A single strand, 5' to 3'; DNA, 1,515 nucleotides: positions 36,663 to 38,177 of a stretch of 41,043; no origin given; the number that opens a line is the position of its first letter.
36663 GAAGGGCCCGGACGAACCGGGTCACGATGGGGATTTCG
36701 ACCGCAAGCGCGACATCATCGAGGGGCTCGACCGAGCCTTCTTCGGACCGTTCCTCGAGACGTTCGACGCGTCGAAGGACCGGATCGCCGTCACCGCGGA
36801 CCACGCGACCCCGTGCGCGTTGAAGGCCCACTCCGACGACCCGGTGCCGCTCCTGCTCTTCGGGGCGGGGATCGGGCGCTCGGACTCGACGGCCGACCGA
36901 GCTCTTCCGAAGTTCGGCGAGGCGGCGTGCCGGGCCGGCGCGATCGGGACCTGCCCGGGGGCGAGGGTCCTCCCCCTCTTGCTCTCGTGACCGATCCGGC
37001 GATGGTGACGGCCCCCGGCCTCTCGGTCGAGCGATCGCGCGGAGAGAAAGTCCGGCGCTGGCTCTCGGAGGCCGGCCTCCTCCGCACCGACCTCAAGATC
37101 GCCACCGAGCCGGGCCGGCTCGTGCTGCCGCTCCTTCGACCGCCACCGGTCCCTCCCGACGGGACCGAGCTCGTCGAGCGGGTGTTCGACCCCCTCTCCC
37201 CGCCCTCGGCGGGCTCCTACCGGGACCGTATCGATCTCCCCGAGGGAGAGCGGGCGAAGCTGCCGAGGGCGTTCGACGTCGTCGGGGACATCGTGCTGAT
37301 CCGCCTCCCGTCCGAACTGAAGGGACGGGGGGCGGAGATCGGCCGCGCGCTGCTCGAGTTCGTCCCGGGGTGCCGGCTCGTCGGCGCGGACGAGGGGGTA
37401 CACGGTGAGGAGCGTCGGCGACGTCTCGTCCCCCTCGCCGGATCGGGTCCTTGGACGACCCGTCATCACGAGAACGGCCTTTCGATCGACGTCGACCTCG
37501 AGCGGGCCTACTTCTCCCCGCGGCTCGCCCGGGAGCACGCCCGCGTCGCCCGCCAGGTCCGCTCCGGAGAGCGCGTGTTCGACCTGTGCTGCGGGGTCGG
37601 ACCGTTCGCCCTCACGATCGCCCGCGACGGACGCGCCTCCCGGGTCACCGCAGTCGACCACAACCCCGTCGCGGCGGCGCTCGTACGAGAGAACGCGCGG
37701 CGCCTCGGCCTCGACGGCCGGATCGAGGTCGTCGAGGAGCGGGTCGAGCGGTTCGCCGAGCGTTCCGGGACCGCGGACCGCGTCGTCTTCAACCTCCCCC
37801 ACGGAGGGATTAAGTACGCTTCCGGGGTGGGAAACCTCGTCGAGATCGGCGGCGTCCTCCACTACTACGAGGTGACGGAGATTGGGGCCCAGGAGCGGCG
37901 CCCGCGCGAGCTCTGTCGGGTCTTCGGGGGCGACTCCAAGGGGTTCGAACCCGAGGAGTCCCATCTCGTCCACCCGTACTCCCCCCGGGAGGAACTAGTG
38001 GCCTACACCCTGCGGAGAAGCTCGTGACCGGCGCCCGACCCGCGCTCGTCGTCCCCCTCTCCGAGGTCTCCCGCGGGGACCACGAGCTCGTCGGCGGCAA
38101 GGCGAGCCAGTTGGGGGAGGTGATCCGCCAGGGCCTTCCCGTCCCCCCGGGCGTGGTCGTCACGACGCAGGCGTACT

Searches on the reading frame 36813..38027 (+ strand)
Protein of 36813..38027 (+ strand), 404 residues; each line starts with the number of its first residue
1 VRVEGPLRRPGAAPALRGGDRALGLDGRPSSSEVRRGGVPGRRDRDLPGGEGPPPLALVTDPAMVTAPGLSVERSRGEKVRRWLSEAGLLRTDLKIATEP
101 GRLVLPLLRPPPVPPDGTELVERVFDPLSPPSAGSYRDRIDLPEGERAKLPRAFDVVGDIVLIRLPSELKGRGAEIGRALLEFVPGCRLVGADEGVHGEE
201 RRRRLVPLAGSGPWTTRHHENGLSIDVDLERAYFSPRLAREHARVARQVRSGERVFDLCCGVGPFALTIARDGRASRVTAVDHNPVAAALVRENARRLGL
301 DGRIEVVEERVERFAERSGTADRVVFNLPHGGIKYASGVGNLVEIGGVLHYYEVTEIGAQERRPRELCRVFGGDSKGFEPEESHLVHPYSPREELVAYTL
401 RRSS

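Call 14: search_protein_families(library=pfam, proteins=[window:36813-38027:+], max_evalue=0.001)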
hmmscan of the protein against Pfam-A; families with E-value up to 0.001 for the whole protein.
window:36813-38027:+ (404 aa): 12 families
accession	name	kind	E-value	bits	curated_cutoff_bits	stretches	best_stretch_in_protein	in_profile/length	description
PF02475.24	TRM5-TYW2_MTfase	-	8.6e-34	117.3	28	1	216-357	1-141/164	TRM5/TYW2 methyltransferase domain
PF25133.1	TYW2_N_2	-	6.6e-15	55.4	27.7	1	141-211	8-77/79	TYW2 N-terminal domain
PF13649.12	Methyltransf_25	-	2.2e-09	38.3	27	1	255-326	1-70/97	Methyltransferase domain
PF05175.20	MTS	-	1.7e-07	31.5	23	1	251-329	31-107/170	Methyltransferase small domain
PF18093.7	Trm5_N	-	4.6e-07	30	22.7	1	70-111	2-43/47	tRNA methyltransferase 5 N-terminal domain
PF13847.12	Methyltransf_31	-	5e-06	26.7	27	1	250-327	2-81/145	Methyltransferase domain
PF09445.16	Methyltransf_15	-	1e-05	25.6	22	1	253-336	2-87/165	RNA cap guanine-N2 methyltransferase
PF08241.18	Methyltransf_11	-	4.4e-05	24.5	21.2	1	257-327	2-67/95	Methyltransferase domain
PF01189.24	Methyltr_RsmB-F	-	7.2e-05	23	27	1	250-332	7-91/199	16S rRNA methyltransferase RsmB/F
PF06325.19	PrmA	-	7.7e-05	22.8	22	1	247-327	157-233/296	Ribosomal protein L11 methyltransferase (PrmA)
PF03602.21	Cons_hypoth95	-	0.00022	21.4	24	1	251-321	41-110/182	Conserved hypothetical protein 95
PF01170.24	UPF0020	-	0.00095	19.3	22.3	0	275-331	76-132/197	RMKL-like, methyltransferase domain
